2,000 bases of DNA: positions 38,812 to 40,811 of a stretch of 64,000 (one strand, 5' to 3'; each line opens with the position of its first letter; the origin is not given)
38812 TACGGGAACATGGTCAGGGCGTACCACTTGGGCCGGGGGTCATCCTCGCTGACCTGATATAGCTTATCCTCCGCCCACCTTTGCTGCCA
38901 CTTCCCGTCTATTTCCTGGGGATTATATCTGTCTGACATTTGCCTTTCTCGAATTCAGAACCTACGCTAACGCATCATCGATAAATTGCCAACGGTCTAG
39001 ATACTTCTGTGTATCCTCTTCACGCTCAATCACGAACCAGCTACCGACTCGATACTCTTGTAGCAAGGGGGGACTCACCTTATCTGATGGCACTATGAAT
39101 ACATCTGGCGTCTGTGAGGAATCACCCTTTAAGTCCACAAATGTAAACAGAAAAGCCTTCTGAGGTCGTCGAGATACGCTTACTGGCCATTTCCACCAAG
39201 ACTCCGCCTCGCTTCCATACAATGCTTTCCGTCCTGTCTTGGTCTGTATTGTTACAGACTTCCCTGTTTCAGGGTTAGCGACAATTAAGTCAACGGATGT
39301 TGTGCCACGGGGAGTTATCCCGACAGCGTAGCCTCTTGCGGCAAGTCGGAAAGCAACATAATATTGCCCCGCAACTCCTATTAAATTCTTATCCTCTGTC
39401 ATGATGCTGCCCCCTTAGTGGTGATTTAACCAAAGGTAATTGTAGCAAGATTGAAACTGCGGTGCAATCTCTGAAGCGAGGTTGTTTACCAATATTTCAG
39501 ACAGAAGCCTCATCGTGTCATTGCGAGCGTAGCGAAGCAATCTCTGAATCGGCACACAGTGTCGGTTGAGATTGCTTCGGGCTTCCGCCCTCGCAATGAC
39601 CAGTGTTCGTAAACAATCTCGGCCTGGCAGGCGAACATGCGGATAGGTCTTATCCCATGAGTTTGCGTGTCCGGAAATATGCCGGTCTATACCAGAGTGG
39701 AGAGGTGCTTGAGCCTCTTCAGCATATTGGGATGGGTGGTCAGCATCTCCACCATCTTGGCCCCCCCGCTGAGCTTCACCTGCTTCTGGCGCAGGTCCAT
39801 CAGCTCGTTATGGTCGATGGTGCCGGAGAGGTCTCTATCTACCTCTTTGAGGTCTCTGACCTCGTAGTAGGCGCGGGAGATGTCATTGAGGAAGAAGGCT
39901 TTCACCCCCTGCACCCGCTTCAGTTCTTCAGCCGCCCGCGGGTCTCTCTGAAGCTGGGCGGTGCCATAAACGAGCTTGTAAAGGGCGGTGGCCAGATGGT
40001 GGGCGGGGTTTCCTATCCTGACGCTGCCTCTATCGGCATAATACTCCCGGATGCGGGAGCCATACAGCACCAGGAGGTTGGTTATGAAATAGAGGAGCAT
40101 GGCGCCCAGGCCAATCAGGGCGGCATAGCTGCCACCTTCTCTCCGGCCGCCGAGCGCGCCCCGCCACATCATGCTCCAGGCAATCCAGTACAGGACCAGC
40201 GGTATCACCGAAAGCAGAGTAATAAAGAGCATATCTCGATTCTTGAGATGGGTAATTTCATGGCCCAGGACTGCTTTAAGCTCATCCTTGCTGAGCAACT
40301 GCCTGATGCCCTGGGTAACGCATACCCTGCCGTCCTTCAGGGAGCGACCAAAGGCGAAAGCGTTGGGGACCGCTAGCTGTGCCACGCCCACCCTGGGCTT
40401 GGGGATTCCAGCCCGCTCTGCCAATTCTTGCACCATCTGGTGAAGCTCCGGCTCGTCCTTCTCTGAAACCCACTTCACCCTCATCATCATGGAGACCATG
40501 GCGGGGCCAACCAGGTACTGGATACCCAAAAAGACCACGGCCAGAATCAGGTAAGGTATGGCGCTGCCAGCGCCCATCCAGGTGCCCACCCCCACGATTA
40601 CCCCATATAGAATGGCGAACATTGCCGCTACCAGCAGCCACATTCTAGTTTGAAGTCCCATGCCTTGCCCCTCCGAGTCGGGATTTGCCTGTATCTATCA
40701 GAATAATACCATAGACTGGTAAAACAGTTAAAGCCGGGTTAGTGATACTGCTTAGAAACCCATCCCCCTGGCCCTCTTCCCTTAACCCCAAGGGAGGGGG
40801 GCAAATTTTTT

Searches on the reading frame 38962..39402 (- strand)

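Call 7: search_protein_families(library=pfam, proteins=[window:38962-39402:-], max_evalue=1)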
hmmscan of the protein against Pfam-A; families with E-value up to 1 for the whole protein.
window:38962-39402:- (146 aa): 1 family
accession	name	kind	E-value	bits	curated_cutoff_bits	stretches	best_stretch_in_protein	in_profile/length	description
PF25435.1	PalB_C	-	0.12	12.9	27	1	63-131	46-113/146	Calpain-like protease palB-like, C-terminal domain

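Call 8: search_protein_families(library=phrogs, proteins=[window:38962-39402:-], max_evalue=1)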
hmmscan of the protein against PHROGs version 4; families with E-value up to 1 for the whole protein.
window:38962-39402:- (146 aa): 4 families
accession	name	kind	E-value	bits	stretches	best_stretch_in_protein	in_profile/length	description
phrog_29029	-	unknown function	1.7e-11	45.3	1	8-145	12-143/147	-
phrog_5018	-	unknown function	1.1e-06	29.9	1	4-60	3-57/134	-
phrog_26985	-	unknown function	0.00018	22.2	1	3-108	10-112/174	-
phrog_7365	-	unknown function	0.29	11.8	1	29-62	7-39/79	-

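Call 9: search_protein_families(library=padloc, proteins=[window:38962-39402:-], max_evalue=1)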
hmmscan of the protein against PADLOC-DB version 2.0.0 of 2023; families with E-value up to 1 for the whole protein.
window:38962-39402:- (146 aa): 0 families

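Call 10: search_protein_families(library=ncbifam, proteins=[window:38962-39402:-], max_evalue=1)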
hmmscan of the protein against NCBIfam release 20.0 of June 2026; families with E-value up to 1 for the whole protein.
window:38962-39402:- (146 aa): 0 families

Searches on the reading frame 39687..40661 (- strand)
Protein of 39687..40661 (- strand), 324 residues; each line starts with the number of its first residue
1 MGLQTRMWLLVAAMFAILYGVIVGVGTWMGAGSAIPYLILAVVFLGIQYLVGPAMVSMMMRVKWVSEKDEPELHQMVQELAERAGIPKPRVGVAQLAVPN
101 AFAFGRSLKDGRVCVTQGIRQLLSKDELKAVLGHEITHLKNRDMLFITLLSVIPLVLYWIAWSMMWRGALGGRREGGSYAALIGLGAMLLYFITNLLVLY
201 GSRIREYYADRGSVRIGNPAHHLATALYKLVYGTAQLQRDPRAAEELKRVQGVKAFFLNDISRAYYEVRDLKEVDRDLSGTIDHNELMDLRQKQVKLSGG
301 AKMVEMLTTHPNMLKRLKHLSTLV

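Call 7: search_protein_families(library=pfam, proteins=[window:39687-40661:-], max_evalue=1)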
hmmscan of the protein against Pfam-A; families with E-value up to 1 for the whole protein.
window:39687-40661:- (324 aa): 4 families
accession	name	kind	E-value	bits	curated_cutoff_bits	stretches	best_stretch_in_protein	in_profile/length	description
PF01435.24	Peptidase_M48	-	9.1e-39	133.6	20.3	1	68-322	2-184/186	Peptidase family M48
PF05569.17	Peptidase_M56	-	8.5e-07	28.9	31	1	33-160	100-224/296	BlaR1 peptidase M56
PF00036.39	EF-hand_1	-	0.019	14.9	25.4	1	272-290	7-25/29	EF hand domain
PF13202.12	EF-hand_5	-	0.052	13.5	25.9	1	269-289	2-23/25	EF hand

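Call 26: find_related_loci(query=window:39687-40661:-, collection=genome_contigs, flank=8000)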
Query window:39687-40661:- (324 aa) in genome_contigs; peptide patterns used: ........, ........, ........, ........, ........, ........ (x = any residue, [..] = any of these).
109 stretches matched a pattern; 19 encode a relative of the query (tblastn E <= 1e-3); 19 distinct loci.
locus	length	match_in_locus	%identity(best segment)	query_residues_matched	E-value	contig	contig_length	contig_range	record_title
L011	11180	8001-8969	71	1-323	5e-164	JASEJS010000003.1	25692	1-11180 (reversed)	MAG: Patescibacteria group bacterium isolate Yes75-06 NODE_161_length_25692_cov_7.971721, whole genome shotgun sequence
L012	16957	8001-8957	72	1-323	1e-161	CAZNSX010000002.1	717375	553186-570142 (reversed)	MAG TPA_asm: uncultured bacterium isolate SRP323688_co1_195 genome assembly, contig: NODE_4_length_717375_cov_16.970402,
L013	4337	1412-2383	70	1-324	4e-164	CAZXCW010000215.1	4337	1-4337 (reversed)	MAG TPA_asm: uncultured Nitrospiraceae bacterium isolate SRP323688_co1_259 genome assembly, contig: NODE_27060_length_43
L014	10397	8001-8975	71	1-323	3e-156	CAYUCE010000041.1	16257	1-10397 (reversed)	MAG TPA_asm: uncultured Thermotogae bacterium isolate SRP141376_co1_356 genome assembly, contig: NODE_7245_length_16257_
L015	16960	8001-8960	69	1-323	6e-154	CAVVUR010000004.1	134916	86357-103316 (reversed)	MAG: uncultured delta proteobacterium isolate MFD02979.bin.2.54 genome assembly, contig: contig_111211, whole genome sho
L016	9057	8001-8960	69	1-323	3e-153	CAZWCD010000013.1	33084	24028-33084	MAG TPA_asm: uncultured Thermodesulfobacteriota bacterium isolate SRP192927_co7_52 genome assembly, contig: NODE_2058_le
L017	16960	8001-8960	69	1-323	2e-152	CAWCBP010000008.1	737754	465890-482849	MAG: uncultured delta proteobacterium isolate MFD03899.bin.1.233 genome assembly, contig: contig_4523, whole genome shot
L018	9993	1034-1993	68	1-323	7e-149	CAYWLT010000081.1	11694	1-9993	MAG TPA_asm: uncultured Thermodesulfobacteriota bacterium isolate binchicken_co74_409 genome assembly, contig: NODE_1039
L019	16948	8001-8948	57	1-321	9e-123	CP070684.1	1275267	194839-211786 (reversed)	MAG: Candidatus Omnitrophota bacterium isolate bin66 chromosome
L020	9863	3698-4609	61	19-324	1e-122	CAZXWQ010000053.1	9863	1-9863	MAG TPA_asm: uncultured Dehalococcoidales bacterium isolate SRP068000_co2_10 genome assembly, contig: NODE_8006_length_9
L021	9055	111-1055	53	2-321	7e-116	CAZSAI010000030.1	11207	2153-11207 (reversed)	MAG TPA_asm: uncultured Planctomycetia bacterium isolate binchicken_co19_531 genome assembly, contig: NODE_9961_length_1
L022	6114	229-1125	55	18-321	4e-114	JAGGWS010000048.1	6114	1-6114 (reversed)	MAG: Candidatus Omnitrophota bacterium isolate AUK132 PB_MBMC_086_c_000000000025, whole genome shotgun sequence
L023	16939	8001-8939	53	3-321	1e-106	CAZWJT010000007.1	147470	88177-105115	MAG TPA_asm: uncultured Planctomycetia bacterium isolate binchicken_co115_34 genome assembly, contig: NODE_170_length_14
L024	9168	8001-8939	49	3-323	6e-104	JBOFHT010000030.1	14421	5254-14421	MAG: Methanobacteriaceae archaeon isolate WFFMC_MAG_039 k139_515423_flag=1_multi=7.0000_len=14421, whole genome shotgun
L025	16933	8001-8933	47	3-323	2e-101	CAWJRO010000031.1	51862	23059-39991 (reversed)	MAG: uncultured Methanobacteriaceae archaeon isolate MFD01299.bin.2.199 genome assembly, contig: contig_68350, whole gen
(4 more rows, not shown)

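Call 41: find_homologous_proteins(query=window:39687-40661:-, max_evalue=1e-100)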
Query window:39687-40661:- (324 aa): 4381 proteins with E <= 1e-100 among 8000 candidates; the best 120 are listed.
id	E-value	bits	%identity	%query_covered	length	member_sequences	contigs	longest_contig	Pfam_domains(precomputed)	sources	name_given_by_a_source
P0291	5.2e-210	714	100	100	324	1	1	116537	PF01435.25,PF05569.18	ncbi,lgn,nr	ncbi:MAG: M48 family metalloprotease [Chloroflexi bacterium]|nr:M48 family metalloprotease [Chlorofl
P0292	1.4e-169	581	78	100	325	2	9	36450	PF01435.25,PF05569.18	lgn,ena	-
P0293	2.5e-164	564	75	99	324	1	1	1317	PF01435.25,PF05569.18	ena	-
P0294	1.4e-163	561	74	99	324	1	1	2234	PF01435.25,PF05569.18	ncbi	-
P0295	1.3e-162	558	75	100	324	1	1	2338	PF01435.25,PF05569.18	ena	-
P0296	3.9e-162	557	74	99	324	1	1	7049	PF01435.25,PF05569.18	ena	-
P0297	2.0e-161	554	73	100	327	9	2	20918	PF01435.25,PF05569.18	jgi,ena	-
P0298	2.2e-161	554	73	99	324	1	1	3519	PF01435.25,PF05569.18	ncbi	-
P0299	2.8e-161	554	73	99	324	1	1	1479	PF01435.25,PF05569.18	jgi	jgi:heat shock protein HtpX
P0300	4.3e-161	553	74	100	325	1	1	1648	PF01435.25,PF05569.18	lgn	-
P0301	5.6e-161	553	73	100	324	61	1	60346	PF01435.25,PF05569.18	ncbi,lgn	-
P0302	6.1e-161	553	74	100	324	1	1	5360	PF01435.25,PF05569.18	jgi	jgi:heat shock protein HtpX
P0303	6.5e-161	553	73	100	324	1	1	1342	PF01435.25,PF05569.18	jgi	jgi:heat shock protein HtpX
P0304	7.1e-161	553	73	99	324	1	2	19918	PF01435.25,PF05569.18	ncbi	-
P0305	9.6e-161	552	73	99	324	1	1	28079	PF01435.25,PF05569.18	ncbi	-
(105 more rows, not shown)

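Call 44: find_encoding_contigs(protein=P0292, flank=8000, max_places=4)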
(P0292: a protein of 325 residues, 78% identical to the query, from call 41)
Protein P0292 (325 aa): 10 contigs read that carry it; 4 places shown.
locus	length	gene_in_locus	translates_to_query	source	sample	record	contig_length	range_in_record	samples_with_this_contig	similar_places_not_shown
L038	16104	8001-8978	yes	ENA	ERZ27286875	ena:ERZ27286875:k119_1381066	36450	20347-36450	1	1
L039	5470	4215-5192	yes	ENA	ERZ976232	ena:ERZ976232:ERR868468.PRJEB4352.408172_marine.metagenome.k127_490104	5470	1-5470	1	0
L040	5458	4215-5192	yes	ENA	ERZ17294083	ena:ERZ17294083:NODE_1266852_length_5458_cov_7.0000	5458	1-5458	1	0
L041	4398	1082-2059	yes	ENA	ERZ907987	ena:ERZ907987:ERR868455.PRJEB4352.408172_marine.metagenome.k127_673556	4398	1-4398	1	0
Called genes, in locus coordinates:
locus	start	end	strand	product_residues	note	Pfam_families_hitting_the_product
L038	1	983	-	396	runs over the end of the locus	PF00108:Thiolase_N, PF22691:Thiolase_C_1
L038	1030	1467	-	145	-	PF12172:zf-ChsH2 (weak), PF01796:OB_ChsH2_C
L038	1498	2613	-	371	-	PF03435:Sacchrp_dh_NADP, PF16653:Sacchrp_dh_C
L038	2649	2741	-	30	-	-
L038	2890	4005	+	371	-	PF02771:Acyl-CoA_dh_N, PF02770:Acyl-CoA_dh_M, PF00441:Acyl-CoA_dh_1, PF08028:Acyl-CoA_dh_2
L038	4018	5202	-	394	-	PF02771:Acyl-CoA_dh_N, PF02770:Acyl-CoA_dh_M, PF00441:Acyl-CoA_dh_1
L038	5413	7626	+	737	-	PF02629:CoA_binding, PF13380:CoA_binding_2, PF13607:Succ_CoA_lig, PF19045:Ligase_CoA_2, PF13549:ATP-grasp_5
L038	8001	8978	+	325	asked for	PF05569:Peptidase_M56, PF01435:Peptidase_M48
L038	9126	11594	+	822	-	PF00133:tRNA-synt_1, PF09334:tRNA-synt_1g, PF13603:tRNA-synt_1_2, PF00133:tRNA-synt_1, PF08264:Anticodon_1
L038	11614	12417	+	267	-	PF03446:NAD_binding_2 (weak), PF03807:F420_oxidored, PF14748:P5CR_dimer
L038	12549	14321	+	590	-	PF00364:Biotin_lipoyl (faint), PF25984:BSH_YknX (faint), PF25990:Beta-barrel_YknX (weak), PF25967:RND-MFP_C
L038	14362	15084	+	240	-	PF00005:ABC_tran, PF13304:AAA_21 (faint)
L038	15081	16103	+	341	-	?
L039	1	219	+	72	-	?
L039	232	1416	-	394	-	PF02771:Acyl-CoA_dh_N, PF02770:Acyl-CoA_dh_M, PF00441:Acyl-CoA_dh_1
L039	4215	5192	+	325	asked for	PF05569:Peptidase_M56, PF01435:Peptidase_M48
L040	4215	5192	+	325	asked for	PF05569:Peptidase_M56, PF01435:Peptidase_M48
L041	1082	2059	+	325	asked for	PF05569:Peptidase_M56, PF01435:Peptidase_M48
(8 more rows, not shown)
